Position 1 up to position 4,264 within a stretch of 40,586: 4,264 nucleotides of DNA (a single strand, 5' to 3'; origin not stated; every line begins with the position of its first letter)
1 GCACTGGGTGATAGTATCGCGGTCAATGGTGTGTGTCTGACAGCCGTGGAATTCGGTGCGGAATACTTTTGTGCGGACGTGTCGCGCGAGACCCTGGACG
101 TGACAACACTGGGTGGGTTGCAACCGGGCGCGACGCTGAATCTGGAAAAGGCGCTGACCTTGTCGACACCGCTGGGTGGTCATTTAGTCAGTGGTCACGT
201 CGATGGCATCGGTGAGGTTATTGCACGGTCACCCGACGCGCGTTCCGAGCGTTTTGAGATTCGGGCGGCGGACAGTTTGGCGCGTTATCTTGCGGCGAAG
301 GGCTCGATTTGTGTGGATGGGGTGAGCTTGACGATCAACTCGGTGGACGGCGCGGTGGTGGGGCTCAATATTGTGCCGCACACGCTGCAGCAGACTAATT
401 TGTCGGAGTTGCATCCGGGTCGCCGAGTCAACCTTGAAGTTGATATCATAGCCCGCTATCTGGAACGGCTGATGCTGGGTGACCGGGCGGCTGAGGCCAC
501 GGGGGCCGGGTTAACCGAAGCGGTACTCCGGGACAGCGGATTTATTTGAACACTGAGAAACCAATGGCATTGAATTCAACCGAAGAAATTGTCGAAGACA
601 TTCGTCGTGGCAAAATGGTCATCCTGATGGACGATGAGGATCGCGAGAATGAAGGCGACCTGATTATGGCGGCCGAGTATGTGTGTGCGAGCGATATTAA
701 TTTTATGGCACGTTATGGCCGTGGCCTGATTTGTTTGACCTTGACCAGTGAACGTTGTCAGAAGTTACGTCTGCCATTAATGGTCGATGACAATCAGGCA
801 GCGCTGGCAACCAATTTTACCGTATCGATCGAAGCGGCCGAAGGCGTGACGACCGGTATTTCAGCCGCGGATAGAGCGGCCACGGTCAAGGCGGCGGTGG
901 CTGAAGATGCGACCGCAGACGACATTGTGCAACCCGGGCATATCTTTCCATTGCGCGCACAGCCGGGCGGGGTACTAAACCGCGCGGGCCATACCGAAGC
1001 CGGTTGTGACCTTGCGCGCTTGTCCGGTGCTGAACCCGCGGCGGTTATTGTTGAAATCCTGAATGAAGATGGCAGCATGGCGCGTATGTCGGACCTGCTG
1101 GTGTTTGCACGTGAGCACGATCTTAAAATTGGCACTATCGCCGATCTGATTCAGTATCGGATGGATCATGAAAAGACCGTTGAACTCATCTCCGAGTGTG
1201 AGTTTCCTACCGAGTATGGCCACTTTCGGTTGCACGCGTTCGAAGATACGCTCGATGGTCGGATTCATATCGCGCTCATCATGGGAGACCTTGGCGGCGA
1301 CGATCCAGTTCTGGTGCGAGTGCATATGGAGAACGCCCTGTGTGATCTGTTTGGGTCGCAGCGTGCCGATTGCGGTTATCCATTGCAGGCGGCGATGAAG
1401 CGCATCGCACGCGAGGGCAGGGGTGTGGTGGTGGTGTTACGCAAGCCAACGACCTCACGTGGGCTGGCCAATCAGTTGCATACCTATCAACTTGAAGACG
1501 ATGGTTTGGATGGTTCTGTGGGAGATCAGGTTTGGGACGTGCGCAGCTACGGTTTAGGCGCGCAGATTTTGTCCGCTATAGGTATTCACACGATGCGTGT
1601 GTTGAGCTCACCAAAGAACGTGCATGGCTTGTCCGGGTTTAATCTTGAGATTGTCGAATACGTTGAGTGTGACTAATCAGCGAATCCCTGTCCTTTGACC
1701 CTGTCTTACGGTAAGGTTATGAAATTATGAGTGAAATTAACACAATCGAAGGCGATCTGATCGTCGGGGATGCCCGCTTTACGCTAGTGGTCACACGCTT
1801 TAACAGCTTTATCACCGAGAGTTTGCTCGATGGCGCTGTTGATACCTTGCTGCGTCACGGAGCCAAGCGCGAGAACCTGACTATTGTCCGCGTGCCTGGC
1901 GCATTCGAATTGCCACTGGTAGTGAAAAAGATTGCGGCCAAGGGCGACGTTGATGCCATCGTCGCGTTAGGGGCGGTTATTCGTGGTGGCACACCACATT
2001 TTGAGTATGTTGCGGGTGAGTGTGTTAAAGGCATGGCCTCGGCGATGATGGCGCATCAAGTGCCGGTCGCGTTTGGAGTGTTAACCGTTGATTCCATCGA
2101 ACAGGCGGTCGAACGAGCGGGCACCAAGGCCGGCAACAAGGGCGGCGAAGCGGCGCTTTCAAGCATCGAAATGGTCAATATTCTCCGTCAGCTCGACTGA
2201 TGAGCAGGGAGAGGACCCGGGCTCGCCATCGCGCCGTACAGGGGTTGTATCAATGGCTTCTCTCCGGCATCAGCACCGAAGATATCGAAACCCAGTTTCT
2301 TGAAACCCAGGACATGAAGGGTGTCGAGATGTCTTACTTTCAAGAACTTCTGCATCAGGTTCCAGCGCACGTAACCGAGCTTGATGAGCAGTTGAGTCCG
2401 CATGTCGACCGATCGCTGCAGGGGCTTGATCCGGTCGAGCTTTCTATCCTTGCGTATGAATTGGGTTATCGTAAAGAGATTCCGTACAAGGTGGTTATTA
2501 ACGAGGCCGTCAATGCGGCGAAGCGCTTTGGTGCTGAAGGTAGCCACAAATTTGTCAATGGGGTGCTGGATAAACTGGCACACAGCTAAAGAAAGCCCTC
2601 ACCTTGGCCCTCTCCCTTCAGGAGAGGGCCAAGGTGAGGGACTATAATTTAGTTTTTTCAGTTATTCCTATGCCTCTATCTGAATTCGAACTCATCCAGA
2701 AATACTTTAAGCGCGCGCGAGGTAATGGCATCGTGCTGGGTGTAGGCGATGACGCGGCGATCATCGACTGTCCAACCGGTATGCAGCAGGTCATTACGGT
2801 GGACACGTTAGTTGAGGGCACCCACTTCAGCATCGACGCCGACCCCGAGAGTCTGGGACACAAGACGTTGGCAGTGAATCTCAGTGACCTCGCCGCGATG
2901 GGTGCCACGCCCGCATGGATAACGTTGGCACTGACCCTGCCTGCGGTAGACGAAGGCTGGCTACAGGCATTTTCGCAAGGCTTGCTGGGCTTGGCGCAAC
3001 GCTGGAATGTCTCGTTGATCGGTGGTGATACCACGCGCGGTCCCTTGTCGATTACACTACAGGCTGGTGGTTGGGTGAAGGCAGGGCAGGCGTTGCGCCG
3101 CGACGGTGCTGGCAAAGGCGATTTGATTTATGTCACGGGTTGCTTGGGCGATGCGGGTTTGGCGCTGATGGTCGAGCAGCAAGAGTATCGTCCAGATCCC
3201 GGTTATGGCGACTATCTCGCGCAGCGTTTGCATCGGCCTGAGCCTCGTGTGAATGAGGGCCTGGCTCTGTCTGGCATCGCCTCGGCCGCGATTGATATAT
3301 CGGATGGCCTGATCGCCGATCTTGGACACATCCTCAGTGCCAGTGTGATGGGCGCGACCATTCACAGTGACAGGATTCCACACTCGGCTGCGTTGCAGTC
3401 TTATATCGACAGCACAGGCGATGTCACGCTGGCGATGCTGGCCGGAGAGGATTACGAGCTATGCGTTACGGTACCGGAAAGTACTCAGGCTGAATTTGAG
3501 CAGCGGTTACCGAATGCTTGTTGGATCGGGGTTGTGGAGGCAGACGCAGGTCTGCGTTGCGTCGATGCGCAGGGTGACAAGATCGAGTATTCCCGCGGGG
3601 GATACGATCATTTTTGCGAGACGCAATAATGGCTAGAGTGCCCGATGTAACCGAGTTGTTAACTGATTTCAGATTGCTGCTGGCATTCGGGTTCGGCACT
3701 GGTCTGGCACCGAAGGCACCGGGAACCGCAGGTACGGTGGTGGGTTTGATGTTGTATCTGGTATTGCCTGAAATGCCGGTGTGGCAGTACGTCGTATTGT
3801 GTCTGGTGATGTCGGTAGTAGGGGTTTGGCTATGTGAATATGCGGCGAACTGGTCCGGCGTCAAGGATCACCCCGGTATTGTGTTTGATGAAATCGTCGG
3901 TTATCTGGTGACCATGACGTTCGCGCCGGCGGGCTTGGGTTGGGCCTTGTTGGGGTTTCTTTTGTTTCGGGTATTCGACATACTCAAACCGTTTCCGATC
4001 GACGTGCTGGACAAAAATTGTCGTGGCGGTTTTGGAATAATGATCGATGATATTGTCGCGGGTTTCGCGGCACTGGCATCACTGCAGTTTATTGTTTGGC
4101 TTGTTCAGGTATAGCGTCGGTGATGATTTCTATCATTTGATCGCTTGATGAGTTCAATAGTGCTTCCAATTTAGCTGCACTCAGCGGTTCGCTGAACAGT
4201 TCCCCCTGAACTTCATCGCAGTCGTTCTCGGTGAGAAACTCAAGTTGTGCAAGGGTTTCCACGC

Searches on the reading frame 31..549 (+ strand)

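Call 72: search_protein_families(library=pfam, proteins=[window:31-549:+], max_evalue=0.00001)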
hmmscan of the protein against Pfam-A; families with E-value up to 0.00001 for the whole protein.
window:31-549:+ (172 aa): 1 family
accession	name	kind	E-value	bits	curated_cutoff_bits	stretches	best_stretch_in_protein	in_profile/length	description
PF00677.23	Lum_binding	-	1.1e-36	125.1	27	2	54-138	1-86/86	Lumazine binding domain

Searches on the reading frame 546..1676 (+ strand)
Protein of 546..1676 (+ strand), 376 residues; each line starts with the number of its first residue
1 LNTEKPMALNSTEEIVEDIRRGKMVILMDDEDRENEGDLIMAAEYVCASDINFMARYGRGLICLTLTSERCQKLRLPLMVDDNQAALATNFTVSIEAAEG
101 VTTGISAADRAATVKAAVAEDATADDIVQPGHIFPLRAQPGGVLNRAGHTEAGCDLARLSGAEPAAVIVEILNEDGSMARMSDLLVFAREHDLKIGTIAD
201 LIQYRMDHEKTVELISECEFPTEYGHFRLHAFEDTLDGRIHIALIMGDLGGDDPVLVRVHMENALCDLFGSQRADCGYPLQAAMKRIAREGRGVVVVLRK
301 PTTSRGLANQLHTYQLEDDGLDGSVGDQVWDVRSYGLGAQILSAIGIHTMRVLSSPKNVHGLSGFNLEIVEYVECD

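Call 72: search_protein_families(library=pfam, proteins=[window:546-1676:+], max_evalue=0.00001)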
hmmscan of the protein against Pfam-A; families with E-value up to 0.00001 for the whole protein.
window:546-1676:+ (376 aa): 2 families
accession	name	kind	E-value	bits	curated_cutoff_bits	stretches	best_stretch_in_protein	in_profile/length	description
PF00926.24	DHBP_synthase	-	2.2e-83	278.9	26.4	1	13-204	1-191/191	3,4-dihydroxy-2-butanone 4-phosphate synthase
PF00925.25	GTP_cyclohydro2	-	1.3e-51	174.9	23.3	1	216-373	4-164/165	GTP cyclohydrolase II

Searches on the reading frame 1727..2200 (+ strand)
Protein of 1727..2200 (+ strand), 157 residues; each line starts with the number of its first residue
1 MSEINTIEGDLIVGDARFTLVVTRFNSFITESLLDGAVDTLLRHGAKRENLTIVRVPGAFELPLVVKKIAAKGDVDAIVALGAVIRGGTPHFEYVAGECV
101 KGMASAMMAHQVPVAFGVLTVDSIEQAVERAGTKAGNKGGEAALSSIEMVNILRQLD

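Call 72: search_protein_families(library=pfam, proteins=[window:1727-2200:+], max_evalue=0.00001)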
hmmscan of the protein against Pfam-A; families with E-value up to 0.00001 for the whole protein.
window:1727-2200:+ (157 aa): 1 family
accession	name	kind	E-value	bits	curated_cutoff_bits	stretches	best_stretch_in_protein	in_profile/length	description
PF00885.24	DMRL_synthase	-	1.6e-55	187.3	26.7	1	16-153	2-138/139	6,7-dimethyl-8-ribityllumazine synthase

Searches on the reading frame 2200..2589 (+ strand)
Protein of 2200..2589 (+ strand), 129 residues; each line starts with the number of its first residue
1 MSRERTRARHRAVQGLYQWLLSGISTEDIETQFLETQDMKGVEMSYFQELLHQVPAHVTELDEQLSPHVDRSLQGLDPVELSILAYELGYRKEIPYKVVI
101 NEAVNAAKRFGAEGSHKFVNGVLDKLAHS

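Call 72: search_protein_families(library=pfam, proteins=[window:2200-2589:+], max_evalue=0.00001)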
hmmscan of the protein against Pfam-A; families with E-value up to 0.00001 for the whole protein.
window:2200-2589:+ (129 aa): 1 family
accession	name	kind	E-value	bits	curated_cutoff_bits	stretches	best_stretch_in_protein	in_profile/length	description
PF01029.23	NusB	-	6.2e-28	98.3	23.1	1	7-127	2-132/133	NusB family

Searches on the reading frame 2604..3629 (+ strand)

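Call 72: search_protein_families(library=pfam, proteins=[window:2604-3629:+], max_evalue=0.00001)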
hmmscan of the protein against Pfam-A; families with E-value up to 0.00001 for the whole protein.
window:2604-3629:+ (341 aa): 2 families
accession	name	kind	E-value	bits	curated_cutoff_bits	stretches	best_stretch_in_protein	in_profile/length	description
PF00586.29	AIRS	-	3.6e-28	98.7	24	1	48-155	1-109/112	AIR synthase related protein, N-terminal domain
PF02769.27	AIRS_C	-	5.9e-07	30.2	23.1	1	171-318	2-152/156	AIR synthase related protein, C-terminal domain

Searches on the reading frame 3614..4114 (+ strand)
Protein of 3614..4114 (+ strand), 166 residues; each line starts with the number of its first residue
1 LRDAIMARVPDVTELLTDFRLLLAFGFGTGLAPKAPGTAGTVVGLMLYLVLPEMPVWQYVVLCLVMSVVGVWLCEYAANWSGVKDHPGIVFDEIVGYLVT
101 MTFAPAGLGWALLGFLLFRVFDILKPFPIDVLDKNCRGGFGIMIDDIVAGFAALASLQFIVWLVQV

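Call 72: search_protein_families(library=pfam, proteins=[window:3614-4114:+], max_evalue=0.00001)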
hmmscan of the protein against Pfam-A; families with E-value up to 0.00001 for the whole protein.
window:3614-4114:+ (166 aa): 1 family
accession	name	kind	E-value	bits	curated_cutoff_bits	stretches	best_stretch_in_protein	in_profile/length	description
PF04608.18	PgpA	-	1.3e-38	132.6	28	1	23-160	2-140/141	Phosphatidylglycerophosphatase A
